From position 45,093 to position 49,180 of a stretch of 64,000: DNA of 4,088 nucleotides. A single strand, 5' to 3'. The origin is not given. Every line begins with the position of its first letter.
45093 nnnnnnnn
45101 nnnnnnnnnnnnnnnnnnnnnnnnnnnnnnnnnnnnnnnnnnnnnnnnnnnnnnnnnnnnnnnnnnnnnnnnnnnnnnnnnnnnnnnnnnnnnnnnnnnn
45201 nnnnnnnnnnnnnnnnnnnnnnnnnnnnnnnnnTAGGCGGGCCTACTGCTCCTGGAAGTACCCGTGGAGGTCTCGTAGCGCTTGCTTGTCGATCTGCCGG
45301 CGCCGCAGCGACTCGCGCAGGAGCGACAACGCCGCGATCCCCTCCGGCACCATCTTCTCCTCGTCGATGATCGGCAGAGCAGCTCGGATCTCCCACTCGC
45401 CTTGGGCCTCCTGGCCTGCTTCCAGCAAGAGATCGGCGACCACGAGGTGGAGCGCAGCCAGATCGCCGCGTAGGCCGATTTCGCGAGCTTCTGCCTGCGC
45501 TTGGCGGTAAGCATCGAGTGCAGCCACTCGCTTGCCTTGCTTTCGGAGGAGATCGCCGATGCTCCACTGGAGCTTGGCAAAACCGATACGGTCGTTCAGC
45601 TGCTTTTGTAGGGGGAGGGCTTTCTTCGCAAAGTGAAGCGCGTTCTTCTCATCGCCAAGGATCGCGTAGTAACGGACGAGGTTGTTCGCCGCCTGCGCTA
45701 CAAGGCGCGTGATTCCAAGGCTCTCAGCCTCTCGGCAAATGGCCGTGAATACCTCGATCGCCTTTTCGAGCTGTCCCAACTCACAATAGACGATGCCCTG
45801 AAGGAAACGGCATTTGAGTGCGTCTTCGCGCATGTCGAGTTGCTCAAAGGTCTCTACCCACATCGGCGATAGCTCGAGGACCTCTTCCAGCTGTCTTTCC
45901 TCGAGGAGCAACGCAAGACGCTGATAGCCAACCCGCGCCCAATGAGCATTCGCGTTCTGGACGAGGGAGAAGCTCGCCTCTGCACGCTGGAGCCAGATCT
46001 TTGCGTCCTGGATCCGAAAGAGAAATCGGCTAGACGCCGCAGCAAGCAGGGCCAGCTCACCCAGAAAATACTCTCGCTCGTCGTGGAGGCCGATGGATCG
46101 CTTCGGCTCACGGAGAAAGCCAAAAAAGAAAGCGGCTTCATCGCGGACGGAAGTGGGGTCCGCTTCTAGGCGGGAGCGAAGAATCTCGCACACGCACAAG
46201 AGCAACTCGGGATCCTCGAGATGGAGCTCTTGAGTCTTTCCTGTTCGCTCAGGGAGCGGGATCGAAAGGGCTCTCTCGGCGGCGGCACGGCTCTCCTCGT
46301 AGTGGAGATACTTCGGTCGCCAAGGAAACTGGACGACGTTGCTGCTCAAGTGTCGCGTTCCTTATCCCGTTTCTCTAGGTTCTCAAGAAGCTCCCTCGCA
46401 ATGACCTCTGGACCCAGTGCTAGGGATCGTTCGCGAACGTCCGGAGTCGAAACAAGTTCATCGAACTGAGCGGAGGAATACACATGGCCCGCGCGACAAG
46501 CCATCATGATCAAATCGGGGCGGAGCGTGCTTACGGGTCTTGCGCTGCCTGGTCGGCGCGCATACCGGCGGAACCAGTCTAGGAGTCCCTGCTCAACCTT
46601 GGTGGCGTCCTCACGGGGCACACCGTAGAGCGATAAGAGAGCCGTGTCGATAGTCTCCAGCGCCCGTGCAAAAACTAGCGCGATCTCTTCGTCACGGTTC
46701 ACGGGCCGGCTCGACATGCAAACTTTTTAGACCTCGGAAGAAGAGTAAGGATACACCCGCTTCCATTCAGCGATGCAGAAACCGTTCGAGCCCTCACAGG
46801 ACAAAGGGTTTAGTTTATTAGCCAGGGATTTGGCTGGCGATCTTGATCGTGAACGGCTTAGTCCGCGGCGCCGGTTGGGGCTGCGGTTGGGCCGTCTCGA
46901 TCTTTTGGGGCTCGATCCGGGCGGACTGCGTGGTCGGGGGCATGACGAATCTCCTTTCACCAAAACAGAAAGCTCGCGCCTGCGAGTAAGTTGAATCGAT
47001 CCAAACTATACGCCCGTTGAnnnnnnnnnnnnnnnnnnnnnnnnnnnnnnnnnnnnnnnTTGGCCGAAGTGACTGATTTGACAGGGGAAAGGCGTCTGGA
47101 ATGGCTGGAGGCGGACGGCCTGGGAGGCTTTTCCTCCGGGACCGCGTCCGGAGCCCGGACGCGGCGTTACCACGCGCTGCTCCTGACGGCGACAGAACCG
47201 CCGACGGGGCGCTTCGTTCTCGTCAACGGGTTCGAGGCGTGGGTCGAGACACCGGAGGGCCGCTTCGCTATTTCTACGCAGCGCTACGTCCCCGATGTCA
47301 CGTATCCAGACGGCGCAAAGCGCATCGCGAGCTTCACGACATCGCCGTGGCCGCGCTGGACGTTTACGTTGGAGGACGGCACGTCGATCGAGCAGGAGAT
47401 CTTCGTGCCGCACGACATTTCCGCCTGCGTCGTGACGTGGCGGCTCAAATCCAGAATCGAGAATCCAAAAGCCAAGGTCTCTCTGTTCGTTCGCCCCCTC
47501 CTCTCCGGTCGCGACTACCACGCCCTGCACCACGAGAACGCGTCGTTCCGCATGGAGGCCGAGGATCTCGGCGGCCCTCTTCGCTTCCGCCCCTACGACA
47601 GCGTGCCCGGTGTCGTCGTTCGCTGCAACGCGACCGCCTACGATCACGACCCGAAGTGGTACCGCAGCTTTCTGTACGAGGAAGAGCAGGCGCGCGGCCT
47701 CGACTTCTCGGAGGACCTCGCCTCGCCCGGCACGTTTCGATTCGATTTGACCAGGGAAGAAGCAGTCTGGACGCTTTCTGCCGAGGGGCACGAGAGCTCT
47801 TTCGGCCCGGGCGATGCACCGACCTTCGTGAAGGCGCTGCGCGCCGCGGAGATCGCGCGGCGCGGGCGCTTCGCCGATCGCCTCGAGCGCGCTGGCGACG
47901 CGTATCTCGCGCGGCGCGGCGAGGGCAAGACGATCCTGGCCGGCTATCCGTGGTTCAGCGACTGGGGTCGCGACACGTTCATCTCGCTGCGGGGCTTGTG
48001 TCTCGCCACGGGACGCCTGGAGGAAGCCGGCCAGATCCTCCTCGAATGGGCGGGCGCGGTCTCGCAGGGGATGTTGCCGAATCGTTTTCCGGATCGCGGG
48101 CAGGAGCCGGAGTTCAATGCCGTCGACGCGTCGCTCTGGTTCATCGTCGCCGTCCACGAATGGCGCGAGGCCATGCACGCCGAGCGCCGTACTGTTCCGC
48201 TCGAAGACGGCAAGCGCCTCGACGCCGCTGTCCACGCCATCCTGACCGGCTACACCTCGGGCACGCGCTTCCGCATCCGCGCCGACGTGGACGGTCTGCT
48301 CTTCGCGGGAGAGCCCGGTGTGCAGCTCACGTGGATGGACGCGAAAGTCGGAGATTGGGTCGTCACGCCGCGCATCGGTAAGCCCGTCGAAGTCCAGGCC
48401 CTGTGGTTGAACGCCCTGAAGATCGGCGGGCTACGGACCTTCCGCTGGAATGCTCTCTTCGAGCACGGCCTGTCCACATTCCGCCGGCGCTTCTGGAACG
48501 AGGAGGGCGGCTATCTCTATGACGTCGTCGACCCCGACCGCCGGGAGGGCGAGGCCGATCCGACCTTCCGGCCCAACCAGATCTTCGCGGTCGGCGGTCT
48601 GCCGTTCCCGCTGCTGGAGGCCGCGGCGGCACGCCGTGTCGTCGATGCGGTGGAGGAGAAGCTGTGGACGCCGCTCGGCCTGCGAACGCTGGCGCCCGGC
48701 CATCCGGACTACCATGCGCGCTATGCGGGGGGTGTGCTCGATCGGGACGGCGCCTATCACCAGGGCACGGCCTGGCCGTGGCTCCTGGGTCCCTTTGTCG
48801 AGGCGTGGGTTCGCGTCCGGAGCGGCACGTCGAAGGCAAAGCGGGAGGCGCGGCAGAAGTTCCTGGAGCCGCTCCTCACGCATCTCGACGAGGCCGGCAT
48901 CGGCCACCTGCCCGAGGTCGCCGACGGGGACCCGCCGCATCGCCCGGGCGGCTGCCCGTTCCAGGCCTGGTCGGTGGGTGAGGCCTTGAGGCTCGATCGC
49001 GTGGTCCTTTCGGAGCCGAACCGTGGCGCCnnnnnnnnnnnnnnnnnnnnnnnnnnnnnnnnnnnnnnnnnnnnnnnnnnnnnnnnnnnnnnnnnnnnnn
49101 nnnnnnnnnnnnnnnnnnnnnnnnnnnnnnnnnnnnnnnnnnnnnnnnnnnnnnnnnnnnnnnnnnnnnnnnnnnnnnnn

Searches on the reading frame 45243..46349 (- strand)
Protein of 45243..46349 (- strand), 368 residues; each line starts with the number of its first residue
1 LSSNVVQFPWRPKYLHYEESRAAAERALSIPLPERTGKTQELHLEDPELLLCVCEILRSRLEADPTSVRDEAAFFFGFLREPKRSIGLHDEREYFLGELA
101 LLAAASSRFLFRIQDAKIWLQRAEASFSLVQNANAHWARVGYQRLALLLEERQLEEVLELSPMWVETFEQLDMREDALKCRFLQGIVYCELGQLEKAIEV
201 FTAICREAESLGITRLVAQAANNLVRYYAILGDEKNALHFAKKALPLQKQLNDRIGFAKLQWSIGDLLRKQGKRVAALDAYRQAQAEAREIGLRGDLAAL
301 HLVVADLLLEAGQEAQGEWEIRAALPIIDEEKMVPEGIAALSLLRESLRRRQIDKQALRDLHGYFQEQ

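Call 3: search_protein_families(library=pfam, proteins=[window:45243-46349:-], max_evalue=0.01)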
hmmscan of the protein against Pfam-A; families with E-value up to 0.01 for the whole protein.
window:45243-46349:- (368 aa): 8 families
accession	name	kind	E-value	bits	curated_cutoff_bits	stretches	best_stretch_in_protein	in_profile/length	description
PF13424.12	TPR_12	-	6.4e-06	26.7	30.1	1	185-250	10-77/77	Tetratricopeptide repeat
PF13374.12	TPR_10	-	0.00011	22.5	27.5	0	217-251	1-35/42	Tetratricopeptide repeat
PF07719.23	TPR_2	-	0.00039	20.8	27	0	182-205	5-28/34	Tetratricopeptide repeat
PF13181.12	TPR_8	-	0.00042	20.7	25.7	0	218-245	1-28/34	Tetratricopeptide repeat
PF24575.1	TPR_Slam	-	0.0011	19.9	35.2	0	245-291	35-80/104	Surface lipoprotein assembly modifier, N-terminal TPR repeats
PF00515.34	TPR_1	-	0.0033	17.6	27.8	0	182-201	5-24/34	Tetratricopeptide repeat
PF13414.12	TPR_11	-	0.0041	17.2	26.8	0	187-200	3-16/42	TPR repeat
PF13174.12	TPR_6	-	0.0059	17.6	26.3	0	181-205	3-27/33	Tetratricopeptide repeat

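Call 4: search_protein_families(library=ncbifam, proteins=[window:45243-46349:-], max_evalue=0.01)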
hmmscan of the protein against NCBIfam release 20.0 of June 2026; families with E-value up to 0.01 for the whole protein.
window:45243-46349:- (368 aa): 3 families
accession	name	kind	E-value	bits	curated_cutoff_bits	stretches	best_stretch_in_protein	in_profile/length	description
NF041717.1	HaaA_phane_TPR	equivalog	2.3e-06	26.1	1125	1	184-328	718-862/882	cyclophane-containing RiPP biosynthesis TPR protein HaaT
NF053520.1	HK_Porph_FimS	equivalog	0.0045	15.3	600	0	174-274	118-220/618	sensor histidine kinase FimS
NF052312.1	T9SS_PorW_SprE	equivalog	0.0094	14.6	250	0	187-285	150-243/716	type IX secretion system periplasmic lipoprotein PorW/SprE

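Call 62: search_protein_families(library=padloc, proteins=[window:45243-46349:-], max_evalue=0.01)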
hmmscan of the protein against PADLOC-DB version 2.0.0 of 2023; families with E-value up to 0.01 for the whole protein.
window:45243-46349:- (368 aa): 0 families

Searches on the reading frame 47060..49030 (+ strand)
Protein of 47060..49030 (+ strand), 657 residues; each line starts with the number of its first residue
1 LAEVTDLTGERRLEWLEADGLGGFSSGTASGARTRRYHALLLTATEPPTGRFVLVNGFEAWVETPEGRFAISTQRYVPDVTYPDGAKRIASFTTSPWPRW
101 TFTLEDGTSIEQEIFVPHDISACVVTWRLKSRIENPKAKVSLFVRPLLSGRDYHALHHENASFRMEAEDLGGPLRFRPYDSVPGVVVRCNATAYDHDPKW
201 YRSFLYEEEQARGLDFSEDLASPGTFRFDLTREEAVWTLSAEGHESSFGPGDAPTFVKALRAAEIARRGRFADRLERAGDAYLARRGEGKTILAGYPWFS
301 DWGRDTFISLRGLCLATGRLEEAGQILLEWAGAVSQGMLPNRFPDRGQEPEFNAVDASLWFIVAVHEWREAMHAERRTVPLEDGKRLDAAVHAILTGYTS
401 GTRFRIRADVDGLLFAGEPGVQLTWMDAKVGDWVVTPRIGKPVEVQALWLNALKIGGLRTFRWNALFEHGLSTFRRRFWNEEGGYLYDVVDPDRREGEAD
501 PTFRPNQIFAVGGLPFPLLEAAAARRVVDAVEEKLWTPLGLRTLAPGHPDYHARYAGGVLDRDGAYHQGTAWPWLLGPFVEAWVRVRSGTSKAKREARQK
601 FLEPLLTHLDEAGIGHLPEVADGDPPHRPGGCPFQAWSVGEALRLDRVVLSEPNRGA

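Call 15: search_protein_families(library=pfam, proteins=[window:47060-49030:+], max_evalue=0.001)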
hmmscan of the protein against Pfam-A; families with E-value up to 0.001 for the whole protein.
window:47060-49030:+ (657 aa): 2 families
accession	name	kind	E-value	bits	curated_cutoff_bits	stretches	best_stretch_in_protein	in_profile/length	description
PF06202.20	GDE_C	-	1.4e-107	360.3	21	1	279-644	3-367/367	Amylo-alpha-1,6-glucosidase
PF12439.13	GDE_N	-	2.8e-59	200.7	27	1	14-236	2-218/219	Glycogen debranching enzyme N terminal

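Call 60: search_protein_families(library=ncbifam, proteins=[window:47060-49030:+], max_evalue=0.001)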
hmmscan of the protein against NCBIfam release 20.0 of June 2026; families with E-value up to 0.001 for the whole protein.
window:47060-49030:+ (657 aa): 2 families
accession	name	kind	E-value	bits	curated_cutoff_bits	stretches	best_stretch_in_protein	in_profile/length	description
TIGR01561.1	gde_arch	hypoth_equivalog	7.4e-107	358.5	364.15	1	14-582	1-567/569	putative glycogen debranching enzyme, archaeal type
TIGR01531.1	glyc_debranch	equivalog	7.4e-27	93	1399.55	2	294-371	1011-1091/1443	glycogen debranching enzyme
